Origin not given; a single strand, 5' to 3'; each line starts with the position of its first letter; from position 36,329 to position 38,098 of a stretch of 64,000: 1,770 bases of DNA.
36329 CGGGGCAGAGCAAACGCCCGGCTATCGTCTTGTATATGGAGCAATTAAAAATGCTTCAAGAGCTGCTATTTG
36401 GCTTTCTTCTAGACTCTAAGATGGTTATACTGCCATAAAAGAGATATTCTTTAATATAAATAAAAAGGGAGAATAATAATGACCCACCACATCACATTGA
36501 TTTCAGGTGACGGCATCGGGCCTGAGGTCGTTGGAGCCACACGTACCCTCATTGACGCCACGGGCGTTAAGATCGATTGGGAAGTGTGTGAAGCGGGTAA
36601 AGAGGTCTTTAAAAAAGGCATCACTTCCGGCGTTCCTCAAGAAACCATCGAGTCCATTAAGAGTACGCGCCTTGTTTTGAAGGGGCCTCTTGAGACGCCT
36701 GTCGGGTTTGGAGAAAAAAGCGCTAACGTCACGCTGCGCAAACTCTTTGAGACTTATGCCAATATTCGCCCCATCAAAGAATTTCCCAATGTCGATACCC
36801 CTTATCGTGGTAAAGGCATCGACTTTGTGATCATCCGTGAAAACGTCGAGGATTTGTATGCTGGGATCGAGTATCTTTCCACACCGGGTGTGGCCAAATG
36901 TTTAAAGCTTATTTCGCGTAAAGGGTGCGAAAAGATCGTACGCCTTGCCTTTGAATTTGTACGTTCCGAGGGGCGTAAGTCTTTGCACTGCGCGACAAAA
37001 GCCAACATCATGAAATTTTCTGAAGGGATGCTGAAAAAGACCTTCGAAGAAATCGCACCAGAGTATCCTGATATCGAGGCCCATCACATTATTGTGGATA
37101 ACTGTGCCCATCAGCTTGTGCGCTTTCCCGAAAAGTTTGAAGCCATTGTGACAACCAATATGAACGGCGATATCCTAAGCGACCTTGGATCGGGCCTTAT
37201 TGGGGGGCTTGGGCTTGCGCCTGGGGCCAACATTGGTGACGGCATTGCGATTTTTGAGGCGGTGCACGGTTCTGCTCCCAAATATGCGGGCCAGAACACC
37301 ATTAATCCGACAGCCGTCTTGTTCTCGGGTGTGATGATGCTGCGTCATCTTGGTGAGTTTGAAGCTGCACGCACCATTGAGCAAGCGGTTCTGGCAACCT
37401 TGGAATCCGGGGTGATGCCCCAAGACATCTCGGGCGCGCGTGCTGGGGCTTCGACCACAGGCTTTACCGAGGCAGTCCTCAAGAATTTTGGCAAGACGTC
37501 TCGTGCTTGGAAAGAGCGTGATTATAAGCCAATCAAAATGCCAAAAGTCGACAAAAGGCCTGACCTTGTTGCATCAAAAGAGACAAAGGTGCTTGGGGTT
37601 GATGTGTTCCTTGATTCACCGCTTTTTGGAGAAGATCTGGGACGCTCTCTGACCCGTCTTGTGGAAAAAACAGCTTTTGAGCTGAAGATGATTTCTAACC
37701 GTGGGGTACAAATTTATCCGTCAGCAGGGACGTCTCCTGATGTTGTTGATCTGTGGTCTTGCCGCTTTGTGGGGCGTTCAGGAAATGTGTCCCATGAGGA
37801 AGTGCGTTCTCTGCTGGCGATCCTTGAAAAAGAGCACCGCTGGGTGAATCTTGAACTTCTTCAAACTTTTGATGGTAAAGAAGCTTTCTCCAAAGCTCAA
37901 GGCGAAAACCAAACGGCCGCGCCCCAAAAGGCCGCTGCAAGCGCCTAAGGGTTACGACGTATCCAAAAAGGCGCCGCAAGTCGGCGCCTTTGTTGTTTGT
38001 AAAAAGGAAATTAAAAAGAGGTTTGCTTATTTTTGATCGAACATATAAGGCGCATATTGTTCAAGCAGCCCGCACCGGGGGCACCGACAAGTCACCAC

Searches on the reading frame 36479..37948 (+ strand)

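Call 65: search_protein_families(library=pfam, proteins=[window:36479-37948:+], max_evalue=0.00001)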
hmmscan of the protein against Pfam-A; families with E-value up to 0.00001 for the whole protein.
window:36479-37948:+ (489 aa): 2 families
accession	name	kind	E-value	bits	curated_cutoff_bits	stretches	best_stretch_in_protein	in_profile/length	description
PF00180.25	Iso_dh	-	5.1e-104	348.7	27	1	4-333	1-348/348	Isocitrate/isopropylmalate dehydrogenase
PF18324.6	Isocitrate_DH_C_bact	-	6.9e-25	87.7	25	1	370-476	2-110/110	Bacterial isocitrate dehydrogenase, C-terminal domain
